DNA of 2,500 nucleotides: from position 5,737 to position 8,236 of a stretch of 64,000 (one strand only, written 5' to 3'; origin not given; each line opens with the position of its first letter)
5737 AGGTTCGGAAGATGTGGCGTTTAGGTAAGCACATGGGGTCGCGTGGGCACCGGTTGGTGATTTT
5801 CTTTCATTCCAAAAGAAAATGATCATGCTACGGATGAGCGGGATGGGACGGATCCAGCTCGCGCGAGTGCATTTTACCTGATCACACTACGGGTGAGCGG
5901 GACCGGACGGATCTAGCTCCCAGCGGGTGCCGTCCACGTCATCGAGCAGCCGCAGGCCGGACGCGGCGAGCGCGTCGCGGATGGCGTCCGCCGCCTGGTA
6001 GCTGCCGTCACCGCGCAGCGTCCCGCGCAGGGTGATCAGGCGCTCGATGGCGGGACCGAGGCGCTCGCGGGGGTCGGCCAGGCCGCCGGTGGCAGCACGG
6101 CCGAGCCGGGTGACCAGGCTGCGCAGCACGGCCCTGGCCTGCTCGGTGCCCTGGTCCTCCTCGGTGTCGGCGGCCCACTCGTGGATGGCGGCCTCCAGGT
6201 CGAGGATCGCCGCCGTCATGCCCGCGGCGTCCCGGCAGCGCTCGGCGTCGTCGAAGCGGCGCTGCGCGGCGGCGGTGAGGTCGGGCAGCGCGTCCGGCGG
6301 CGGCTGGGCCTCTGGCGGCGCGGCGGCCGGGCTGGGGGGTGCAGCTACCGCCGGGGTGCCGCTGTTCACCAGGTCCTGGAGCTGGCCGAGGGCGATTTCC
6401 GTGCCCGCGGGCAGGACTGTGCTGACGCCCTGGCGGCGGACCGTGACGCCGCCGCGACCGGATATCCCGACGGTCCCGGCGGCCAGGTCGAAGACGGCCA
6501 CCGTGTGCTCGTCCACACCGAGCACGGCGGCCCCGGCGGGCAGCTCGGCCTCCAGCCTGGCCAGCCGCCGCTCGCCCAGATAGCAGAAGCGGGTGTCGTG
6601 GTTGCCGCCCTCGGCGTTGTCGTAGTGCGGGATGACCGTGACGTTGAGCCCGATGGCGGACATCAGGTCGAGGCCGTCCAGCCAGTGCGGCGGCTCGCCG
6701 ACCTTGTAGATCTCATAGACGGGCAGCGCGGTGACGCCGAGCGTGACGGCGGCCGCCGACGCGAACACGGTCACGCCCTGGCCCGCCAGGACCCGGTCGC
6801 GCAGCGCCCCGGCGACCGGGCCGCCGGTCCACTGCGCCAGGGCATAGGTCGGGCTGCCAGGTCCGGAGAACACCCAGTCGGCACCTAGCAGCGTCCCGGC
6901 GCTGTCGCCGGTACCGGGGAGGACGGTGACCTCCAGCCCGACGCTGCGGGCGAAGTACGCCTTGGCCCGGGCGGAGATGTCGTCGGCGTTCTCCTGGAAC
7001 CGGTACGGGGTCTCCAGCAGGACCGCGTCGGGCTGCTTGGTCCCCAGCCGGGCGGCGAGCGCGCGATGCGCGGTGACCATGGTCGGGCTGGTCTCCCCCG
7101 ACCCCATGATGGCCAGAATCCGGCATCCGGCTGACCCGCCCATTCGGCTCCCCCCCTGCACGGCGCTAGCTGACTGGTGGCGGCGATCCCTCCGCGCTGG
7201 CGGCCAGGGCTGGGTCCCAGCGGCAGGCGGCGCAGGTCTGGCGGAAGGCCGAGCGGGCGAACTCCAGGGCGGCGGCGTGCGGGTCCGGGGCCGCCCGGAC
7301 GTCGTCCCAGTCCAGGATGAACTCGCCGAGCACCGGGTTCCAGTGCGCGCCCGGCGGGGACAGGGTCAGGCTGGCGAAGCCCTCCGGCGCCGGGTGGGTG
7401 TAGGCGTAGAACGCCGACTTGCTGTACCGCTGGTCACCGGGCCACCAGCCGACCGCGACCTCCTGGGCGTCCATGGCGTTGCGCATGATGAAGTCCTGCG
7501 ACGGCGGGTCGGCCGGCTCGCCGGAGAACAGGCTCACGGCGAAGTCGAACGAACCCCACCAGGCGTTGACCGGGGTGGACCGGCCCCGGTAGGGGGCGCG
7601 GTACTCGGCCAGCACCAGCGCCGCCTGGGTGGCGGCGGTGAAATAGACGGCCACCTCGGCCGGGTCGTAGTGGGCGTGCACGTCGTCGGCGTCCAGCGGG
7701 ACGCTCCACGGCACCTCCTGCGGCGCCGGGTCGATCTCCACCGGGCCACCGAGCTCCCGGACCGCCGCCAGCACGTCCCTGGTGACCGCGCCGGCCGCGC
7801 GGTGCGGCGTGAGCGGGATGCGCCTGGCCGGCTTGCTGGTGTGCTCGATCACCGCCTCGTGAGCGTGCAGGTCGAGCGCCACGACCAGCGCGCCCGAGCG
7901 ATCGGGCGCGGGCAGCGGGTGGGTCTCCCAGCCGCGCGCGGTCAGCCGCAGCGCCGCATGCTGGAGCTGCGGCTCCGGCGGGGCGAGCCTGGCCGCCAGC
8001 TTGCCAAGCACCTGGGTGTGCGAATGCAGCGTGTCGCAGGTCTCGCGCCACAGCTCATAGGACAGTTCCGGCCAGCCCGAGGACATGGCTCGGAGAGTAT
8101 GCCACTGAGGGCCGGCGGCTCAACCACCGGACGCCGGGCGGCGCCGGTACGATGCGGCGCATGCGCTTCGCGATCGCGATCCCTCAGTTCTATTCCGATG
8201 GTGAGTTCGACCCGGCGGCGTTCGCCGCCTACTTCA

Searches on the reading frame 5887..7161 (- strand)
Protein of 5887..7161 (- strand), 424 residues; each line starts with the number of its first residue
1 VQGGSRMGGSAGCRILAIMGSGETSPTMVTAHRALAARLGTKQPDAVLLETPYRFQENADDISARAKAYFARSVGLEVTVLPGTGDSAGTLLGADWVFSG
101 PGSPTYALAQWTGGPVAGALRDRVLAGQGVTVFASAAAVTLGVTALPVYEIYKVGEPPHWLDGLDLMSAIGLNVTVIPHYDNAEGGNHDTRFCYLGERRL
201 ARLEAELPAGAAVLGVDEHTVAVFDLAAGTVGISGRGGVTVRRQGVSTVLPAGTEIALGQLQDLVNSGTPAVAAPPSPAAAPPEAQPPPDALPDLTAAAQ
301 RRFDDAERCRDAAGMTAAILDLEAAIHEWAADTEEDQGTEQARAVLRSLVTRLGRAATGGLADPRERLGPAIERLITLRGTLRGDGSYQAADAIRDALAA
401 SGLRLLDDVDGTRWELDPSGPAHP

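Call 4: search_protein_families(library=pfam, proteins=[window:5887-7161:-], max_evalue=0.01)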
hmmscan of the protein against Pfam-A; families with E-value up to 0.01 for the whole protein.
window:5887-7161:- (424 aa): 0 families

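Call 5: search_protein_families(library=ncbifam, proteins=[window:5887-7161:-], max_evalue=0.01)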
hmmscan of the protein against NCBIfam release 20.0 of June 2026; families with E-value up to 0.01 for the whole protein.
window:5887-7161:- (424 aa): 2 families
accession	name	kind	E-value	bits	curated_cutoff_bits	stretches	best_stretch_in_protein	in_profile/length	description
TIGR00435.1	cysS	equivalog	0.00033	19.9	340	1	335-415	380-464/466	cysteine--tRNA ligase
NF011108.0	PRK14536.1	equivalog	0.00087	18.2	780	1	371-415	444-488/490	cysteine--tRNA ligase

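Call 92: search_protein_families(library=pfam, proteins=[window:5887-7161:-], max_evalue=10)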
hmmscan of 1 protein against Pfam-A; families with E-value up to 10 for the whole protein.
window:5887-7161:- (424 aa): 2 families
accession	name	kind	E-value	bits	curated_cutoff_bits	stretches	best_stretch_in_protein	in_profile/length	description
PF24030.1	DUF7341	-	0.05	14.5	27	1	156-178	61-83/133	Domain of unknown function (DUF7341)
PF23493.1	CysS_C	-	0.07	13.7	23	1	367-413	3-49/51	Cysteinyl-tRNA ligase anticodon binding domain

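Call 93: search_solved_structures(query=window:5887-7161:-, max_evalue=10)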
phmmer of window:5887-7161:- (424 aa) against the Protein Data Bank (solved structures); distinct sequences matched with E-value up to 10: 9.
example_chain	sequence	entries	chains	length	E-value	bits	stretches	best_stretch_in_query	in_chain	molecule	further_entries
9ge5_H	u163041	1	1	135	0.14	14.2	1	219-291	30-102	INO80 complex subunit B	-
3tqo_A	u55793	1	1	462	0.4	12.8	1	371-415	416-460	Cysteinyl-tRNA synthetase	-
7sia_A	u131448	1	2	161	0.51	12.4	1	326-400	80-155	Integrase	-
8qhp_A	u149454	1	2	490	0.68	12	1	365-415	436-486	Cysteine--tRNA ligase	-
6ujd_A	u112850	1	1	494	0.97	11.5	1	366-415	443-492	Cysteine--tRNA ligase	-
9r1w_AAA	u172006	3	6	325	1.1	11.3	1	267-295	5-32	Serine/threonine-protein kinase PLK1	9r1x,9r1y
22rd_A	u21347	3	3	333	1.1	11.2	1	266-295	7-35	Serine/threonine-protein kinase PLK1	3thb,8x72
2ou7_A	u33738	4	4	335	1.8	10.6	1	266-295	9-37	Serine/threonine-protein kinase PLK1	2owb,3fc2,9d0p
5ta6_A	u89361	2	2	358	2.2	10.3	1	266-295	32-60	Serine/threonine-protein kinase PLK1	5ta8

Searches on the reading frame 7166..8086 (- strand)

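Call 4: search_protein_families(library=pfam, proteins=[window:7166-8086:-], max_evalue=0.01)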
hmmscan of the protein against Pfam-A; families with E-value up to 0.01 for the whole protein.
window:7166-8086:- (306 aa): 1 family
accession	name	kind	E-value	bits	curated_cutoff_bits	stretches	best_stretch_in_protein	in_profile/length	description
PF19459.4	DUF5996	-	2.3e-84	283.4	25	1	5-293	1-292/296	Family of unknown function (DUF5996)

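Call 5: search_protein_families(library=ncbifam, proteins=[window:7166-8086:-], max_evalue=0.01)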
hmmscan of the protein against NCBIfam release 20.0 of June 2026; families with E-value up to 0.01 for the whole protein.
window:7166-8086:- (306 aa): 0 families
